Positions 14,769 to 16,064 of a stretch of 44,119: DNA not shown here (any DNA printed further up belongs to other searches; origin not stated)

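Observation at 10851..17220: Compositionally distinct early/accessory block bounded by terminators: candidate anti-defence island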

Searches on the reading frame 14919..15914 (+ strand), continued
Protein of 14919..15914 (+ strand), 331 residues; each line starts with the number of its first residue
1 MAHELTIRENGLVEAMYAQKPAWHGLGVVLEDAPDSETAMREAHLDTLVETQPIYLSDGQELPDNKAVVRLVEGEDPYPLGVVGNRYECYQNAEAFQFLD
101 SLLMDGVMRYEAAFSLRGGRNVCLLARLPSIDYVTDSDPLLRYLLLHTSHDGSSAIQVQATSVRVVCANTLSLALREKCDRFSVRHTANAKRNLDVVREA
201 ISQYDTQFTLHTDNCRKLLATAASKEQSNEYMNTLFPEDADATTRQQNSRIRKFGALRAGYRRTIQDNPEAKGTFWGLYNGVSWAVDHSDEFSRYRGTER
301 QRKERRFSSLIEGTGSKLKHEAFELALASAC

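Call 71: fold_search(model_id=the predicted structure, library=pdb)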
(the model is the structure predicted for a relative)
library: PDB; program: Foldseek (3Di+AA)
matches with E <= 10: 287; with E <= 0.001: 0
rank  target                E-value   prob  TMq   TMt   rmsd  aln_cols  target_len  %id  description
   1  8xx5_B                1.2e-01  0.08  0.14  0.05  21.2       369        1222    9  ASFV RNAP M1249L C-tail occupied complex1 (MCOC1) (released 2025-01-22)
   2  5jtg_E                2.7e-01  0.12  0.13  0.13  18.0       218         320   10  Crystal structure of Thermotoga maritima mutant D89K/D253K (released 2017-01-25)
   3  6x04_I                3.5e-01  0.04  0.07  0.07  16.6       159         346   10  Nup133 (aa55-481) from S. cerevisiae bound by VHH-SAN5 (released 2020-12-09)
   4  4q9t_B                4.8e-01  0.06  0.08  0.07  17.4       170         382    7  Crystal structure of Vanderwaltozyma polyspora Nup133 Beta-propeller domain (released 2014-06-04)
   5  4q9t_A                5.1e-01  0.05  0.08  0.07  16.4       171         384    8  Crystal structure of Vanderwaltozyma polyspora Nup133 Beta-propeller domain (released 2014-06-04)
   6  8ejz_B                6.6e-01  0.08  0.13  0.14  18.0       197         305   15  [4+2] Aza-Cyclase Y293F variant (released 2022-11-23)
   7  7b0y_B                6.6e-01  0.04  0.13  0.05  22.8       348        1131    7  Structure of a transcribing RNA polymerase II-U1 snRNP complex (released 2021-01-13)
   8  8bk2_C                7.4e-01  0.05  0.09  0.16  17.4       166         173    8  X-ray structure of meningococcal factor H binding protein variant 2 in complex with a specific and bactericidal human  (released 2023-11-22)
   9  8uq8_A                8.7e-01  0.06  0.13  0.10  16.4       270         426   12  Crystal structure of RNF168 (RING)-UbcH5c fused to H2A-H2B via a 2-residue linker (released 2024-01-17)
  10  3huj_C                8.7e-01  0.04  0.12  0.13  20.1       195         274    9  Crystal structure of human CD1d-alpha-Galactosylceramide in complex with semi-invariant NKT cell receptor (released 2009-07-28)
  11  6rid_B                8.7e-01  0.02  0.11  0.05  27.1       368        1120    8  Structure of Vaccinia Virus DNA-dependent RNA polymerase elongation complex (released 2019-12-18)
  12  5jsc_D                9.6e-01  0.04  0.14  0.13  15.8       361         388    8  Crystal structure of a Putative acyl-CoA dehydrogenase from Burkholderia xenovorans (released 2016-06-08)
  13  3e9m_D                1.0e+00  0.04  0.12  0.11  21.8       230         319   11  Crystal Structure of an oxidoreductase from Enterococcus faecalis (released 2008-10-14)
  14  4gga                  1.1e+00  0.05  0.10  0.11  13.9       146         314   10  Structural Analysis of Human Cdc20 Supports Multi-site Degron Recognition by APC/C (released 2012-11-07)
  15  8dk1_C                1.1e+00  0.03  0.15  0.11  28.4       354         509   10  CryoEM structure of JetABC (head construct) from Pseudomonas aeruginosa PA14 (released 2022-10-05)
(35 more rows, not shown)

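Call 83: find_encoding_contigs(protein=P0226, flank=10000, max_places=1)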
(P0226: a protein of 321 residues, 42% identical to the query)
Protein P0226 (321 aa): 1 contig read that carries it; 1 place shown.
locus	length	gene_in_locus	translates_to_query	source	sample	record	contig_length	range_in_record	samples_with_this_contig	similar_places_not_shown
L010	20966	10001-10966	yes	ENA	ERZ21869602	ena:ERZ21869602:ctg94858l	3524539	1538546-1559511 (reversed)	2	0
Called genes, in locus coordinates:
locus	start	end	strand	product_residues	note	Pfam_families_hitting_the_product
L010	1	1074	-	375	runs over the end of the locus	PF00149:Metallophos (weak)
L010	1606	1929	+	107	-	-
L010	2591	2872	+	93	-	PF05496:RuvB_N, PF00004:AAA (faint)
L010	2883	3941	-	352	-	PF13384:HTH_23 (weak), PF13518:HTH_28, PF13551:HTH_29, PF13565:HTH_32 (weak), PF00665:rve (weak), PF13683:rve_3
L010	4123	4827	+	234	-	PF00004:AAA (weak), PF05496:RuvB_N, PF17864:AAA_lid_4, PF05491:WHD_RuvB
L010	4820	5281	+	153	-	-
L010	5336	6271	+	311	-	PF02899:Phage_int_SAM_1, PF13495:Phage_int_SAM_4 (weak), PF00589:Phage_integrase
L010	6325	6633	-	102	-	-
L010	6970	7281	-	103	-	-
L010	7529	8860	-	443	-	PF01595:CNNM, PF00571:CBS (weak)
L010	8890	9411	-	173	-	PF00583:Acetyltransf_1 (weak), PF13673:Acetyltransf_10, PF13508:Acetyltransf_7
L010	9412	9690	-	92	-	PF08681:TacA1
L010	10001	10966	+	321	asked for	PF06067:DUF932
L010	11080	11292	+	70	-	-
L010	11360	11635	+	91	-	-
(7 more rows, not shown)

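Call 84: find_encoding_contigs(protein=P0152, flank=10000, max_places=1)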
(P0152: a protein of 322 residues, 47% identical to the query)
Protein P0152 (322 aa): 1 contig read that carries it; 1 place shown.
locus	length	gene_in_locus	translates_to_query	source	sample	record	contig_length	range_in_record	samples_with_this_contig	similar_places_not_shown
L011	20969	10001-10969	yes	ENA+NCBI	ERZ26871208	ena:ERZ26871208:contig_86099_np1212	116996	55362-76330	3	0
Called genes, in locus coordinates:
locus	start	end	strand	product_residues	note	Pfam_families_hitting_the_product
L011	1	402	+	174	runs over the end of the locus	-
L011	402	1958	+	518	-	PF00154:RecA_N (faint), PF08423:Rad51 (faint), PF13481:AAA_25, PF06745:ATPase, PF23442:DUF7125 (weak), PF20720:nSTAND3 (weak), PF13481:AAA_25 (weak), PF06745:ATPase, +11 more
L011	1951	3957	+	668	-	PF00989:PAS, PF13188:PAS_8, PF13426:PAS_9, PF08448:PAS_4, PF00512:HisKA, PF02518:HATPase_c, PF00072:Response_reg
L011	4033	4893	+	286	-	PF00072:Response_reg, PF10057:MpsC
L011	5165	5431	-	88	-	-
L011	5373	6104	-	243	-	-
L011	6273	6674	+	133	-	-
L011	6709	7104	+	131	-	-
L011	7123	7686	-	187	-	-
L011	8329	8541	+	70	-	-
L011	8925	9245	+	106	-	-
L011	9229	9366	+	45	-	-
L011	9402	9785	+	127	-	-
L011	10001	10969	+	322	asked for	PF06067:DUF932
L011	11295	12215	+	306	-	-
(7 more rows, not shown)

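Call 99: search_dna_similar(query=window:14919-15914:+, collection=plasmids, mode=protein, max_rows=20, rows=spread)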
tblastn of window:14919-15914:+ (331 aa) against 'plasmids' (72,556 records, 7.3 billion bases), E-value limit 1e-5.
Records with a match: 118; places in all: 126; records where one place covers at least 80% of the query: 94.
Best place of each record, by identity: <60% 118.
By first word of the organism name: Mycobacterium 29; Streptomyces 22; Cupriavidus 14; Rhodococcus 14; Pseudomonas 5; Mycolicibacterium 5; Acinetobacter 4; Burkholderia 3; Psychrobacter 3; Chondrocystis 2; and 12 more.
By predicted mobility (MOB-suite, as given by PLSDB): non-mobilizable 54; mobilizable 46; conjugative 18.
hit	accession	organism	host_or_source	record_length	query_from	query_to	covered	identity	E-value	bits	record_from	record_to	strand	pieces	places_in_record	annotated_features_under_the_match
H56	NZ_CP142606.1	Glutamicibacter nicotianae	CompleteGenome assembly,active sludge ...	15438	1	328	99%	34.7%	8e-43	164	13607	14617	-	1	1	DUF932 domain-containing protein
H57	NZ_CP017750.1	Cupriavidus sp. USMAA2-4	cell culture,Sungai Pinang, Penang, ...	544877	1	331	100%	31.2%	1e-27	120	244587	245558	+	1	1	DUF932 domain-containing protein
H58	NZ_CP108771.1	Streptomyces goshikiensis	-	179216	1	325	98%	31.4%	8e-33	135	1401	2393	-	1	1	DUF932 domain-containing protein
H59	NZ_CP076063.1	Cupriavidus sp. EM10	Pure-cultured cell,sewage water sludge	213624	12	327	95%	31.9%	9e-23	106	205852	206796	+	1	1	DUF932 domain-containing protein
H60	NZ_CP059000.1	Mycobacterium avium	Homo sapiens,sputum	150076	1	325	98%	30.7%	8e-23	106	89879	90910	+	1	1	DUF932 domain-containing protein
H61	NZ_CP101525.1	Burkholderia arboris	mixed culture,soil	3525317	12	327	95%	31.3%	1e-23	108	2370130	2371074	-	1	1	none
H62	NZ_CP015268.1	Mycobacterium intracellulare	cell culture,heated-cooler unit water ...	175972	1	325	98%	30.0%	6e-22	103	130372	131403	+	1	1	DUF932 domain-containing protein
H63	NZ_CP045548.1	Streptomyces sp. SYP-A7193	cell culture,soil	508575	1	325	98%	29.5%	6e-28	121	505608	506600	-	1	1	DUF932 domain-containing protein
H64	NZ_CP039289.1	Cupriavidus necator H16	single cell,sludge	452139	12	327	95%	30.0%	7e-18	92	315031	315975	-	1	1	DUF932 domain-containing protein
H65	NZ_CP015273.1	Mycobacterium intracellulare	Homo sapiens,cell culture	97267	1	325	98%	29.0%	2e-22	105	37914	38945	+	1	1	DUF932 domain-containing protein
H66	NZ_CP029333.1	Mycobacterium avium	Homo sapiens,blood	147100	1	325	98%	29.0%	2e-22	105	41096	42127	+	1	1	DUF932 domain-containing protein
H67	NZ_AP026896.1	Aeromonas caviae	Microbe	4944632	12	328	96%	29.6%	5e-22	104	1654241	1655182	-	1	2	none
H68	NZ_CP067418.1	Aeromonas media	cell culture,water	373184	12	322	94%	29.2%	4e-21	101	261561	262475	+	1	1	DUF932 domain-containing protein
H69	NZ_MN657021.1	Psychrobacter sp.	-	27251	12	327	95%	28.0%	8e-16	86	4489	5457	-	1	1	none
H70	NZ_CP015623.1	Corynebacterium crudilactis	pure culture,raw cow milk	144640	26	325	91%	27.2%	6e-15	83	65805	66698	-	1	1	DUF932 domain-containing protein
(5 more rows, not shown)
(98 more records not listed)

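Call 100: get_annotated_region(hit=H17, flank=5000)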
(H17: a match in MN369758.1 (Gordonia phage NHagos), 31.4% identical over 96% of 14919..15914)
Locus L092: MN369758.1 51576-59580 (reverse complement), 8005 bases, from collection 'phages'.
description: Gordonia phage NHagos, complete genome.
organism: Gordonia phage NHagos (NCBI taxid 2653746)
taxonomy: Viruses; Duplodnaviria; Heunggongvirae; Uroviricota; Caudoviricetes; Sourvirus
host: Gordonia rubripertincta NRRL B-16540; source: soil; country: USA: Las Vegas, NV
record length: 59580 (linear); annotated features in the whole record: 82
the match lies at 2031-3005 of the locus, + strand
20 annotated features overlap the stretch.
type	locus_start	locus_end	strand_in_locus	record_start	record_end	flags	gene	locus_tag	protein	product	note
CDS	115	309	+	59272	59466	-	82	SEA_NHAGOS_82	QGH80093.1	hypothetical protein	-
CDS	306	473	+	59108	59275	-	81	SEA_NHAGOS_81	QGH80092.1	membrane protein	-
CDS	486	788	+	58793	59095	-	80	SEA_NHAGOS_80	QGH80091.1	hypothetical protein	-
CDS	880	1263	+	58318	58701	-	79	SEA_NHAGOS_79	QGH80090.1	membrane protein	-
CDS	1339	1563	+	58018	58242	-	78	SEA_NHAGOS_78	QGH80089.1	hypothetical protein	-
CDS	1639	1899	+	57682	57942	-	77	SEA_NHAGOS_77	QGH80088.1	hypothetical protein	-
CDS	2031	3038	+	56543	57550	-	76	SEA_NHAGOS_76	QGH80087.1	hypothetical protein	-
CDS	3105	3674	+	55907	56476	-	75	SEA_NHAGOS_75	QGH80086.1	hypothetical protein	-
CDS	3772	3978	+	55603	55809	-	74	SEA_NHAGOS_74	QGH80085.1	HNH endonuclease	-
CDS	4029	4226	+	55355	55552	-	73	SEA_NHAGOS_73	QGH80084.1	hypothetical protein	-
CDS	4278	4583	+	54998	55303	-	72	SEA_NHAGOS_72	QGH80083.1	hypothetical protein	-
CDS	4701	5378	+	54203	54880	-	71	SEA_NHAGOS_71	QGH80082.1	hypothetical protein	-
CDS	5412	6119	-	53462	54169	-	70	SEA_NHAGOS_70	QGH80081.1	HNH endonuclease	-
CDS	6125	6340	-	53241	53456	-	69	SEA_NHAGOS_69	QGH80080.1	hypothetical protein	-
CDS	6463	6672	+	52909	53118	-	68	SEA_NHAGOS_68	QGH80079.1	hypothetical protein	-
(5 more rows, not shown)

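Call 101: get_annotated_region(hit=H35, flank=5000)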
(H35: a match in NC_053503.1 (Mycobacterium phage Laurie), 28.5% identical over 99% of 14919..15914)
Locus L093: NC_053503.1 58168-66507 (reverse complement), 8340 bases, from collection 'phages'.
description: Mycobacterium phage Laurie, complete genome.
organism: Mycobacterium phage Laurie (NCBI taxid 1874015)
taxonomy: Viruses; Duplodnaviria; Heunggongvirae; Uroviricota; Caudoviricetes; Bclasvirinae; Rosebushvirus; Rosebushvirus laurie
host: Mycobacterium smegmatis mc2 155; source: soil; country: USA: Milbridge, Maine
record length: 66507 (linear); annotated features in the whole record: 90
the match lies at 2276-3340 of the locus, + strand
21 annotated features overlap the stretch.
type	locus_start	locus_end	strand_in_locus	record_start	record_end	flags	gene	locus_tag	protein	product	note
CDS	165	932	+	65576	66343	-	-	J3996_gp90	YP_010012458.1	hypothetical protein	-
CDS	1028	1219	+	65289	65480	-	-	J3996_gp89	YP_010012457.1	hypothetical protein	-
CDS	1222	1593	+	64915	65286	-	-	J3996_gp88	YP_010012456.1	hypothetical protein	-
CDS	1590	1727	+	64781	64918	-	-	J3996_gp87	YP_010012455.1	hypothetical protein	-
CDS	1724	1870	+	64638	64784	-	-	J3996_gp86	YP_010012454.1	hypothetical protein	-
CDS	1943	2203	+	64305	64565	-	-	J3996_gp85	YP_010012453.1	hypothetical protein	-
CDS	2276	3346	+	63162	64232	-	-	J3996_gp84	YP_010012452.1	hypothetical protein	-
CDS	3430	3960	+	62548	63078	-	-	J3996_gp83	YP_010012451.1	hypothetical protein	-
CDS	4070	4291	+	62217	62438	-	-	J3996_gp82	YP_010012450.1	hypothetical protein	-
CDS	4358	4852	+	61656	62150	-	-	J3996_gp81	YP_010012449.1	hypothetical protein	-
CDS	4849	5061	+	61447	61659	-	-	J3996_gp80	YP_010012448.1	hypothetical protein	-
CDS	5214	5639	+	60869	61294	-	-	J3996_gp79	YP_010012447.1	hypothetical protein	-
CDS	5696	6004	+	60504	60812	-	-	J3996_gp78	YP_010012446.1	hypothetical protein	-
CDS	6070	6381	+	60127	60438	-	-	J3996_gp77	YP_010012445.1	hypothetical protein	-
CDS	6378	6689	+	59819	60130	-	-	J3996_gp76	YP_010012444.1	hypothetical protein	-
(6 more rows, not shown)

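Call 104: fold_search(model_id=the predicted structure, library=viral)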
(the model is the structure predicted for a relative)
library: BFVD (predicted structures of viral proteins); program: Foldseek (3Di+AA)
matches with E <= 10: 514; with E <= 0.001: 40
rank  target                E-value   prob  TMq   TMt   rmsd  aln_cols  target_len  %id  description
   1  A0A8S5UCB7            8.1e-23  1.00  0.68  0.72   5.6       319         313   28  Uncharacterized protein [Siphoviridae sp. ctgN495]
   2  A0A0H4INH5            3.4e-22  1.00  0.52  0.38  14.0       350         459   24  Uncharacterized protein [Stenotrophomonas phage IME-SM1]
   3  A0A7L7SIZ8            3.1e-20  1.00  0.82  0.83   3.5       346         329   22  (no name in the UniProt tables at hand)
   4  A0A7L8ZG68            5.6e-20  1.00  0.54  0.53  14.2       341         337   22  (no name in the UniProt tables at hand)
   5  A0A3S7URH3            5.3e-18  1.00  0.51  0.54  18.5       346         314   19  (no name in the UniProt tables at hand)
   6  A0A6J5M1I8            4.3e-17  1.00  0.56  0.58   6.9       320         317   24  LGT_TIGR03299, phage/plasmid-like protein TIGR03299 [uncultured Caudovirales phage]
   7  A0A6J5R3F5            5.9e-17  1.00  0.64  0.64   6.2       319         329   21  LGT_TIGR03299, phage/plasmid-like protein TIGR03299 [uncultured Caudovirales phage]
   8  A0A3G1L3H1            3.8e-15  1.00  0.40  0.48   9.5       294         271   21  Putative alpha/beta hydrolase [Synechococcus phage S-CBWM1]
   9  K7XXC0                7.6e-15  1.00  0.59  0.56   7.6       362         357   16  (no name in the UniProt tables at hand)
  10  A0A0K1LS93            1.1e-14  1.00  0.69  0.54   6.8       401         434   18  Uncharacterized protein [Mycobacterium phage Madruga]
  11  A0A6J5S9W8            4.1e-14  1.00  0.55  0.58   6.6       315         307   21  LGT_TIGR03299, phage/plasmid-like protein TIGR03299 [uncultured Caudovirales phage]
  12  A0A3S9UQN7            2.0e-13  1.00  0.57  0.39   8.8       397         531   16  Uncharacterized protein [Mycobacterium phage DrLupo]
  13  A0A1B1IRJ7            1.2e-11  1.00  0.58  0.54   7.7       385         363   17  (no name in the UniProt tables at hand)
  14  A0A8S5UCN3            1.3e-11  1.00  0.51  0.52   7.9       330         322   17  Uncharacterized protein [Siphoviridae sp. ctgN495]
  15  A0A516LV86            6.0e-11  1.00  0.53  0.57   6.8       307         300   17  (no name in the UniProt tables at hand)
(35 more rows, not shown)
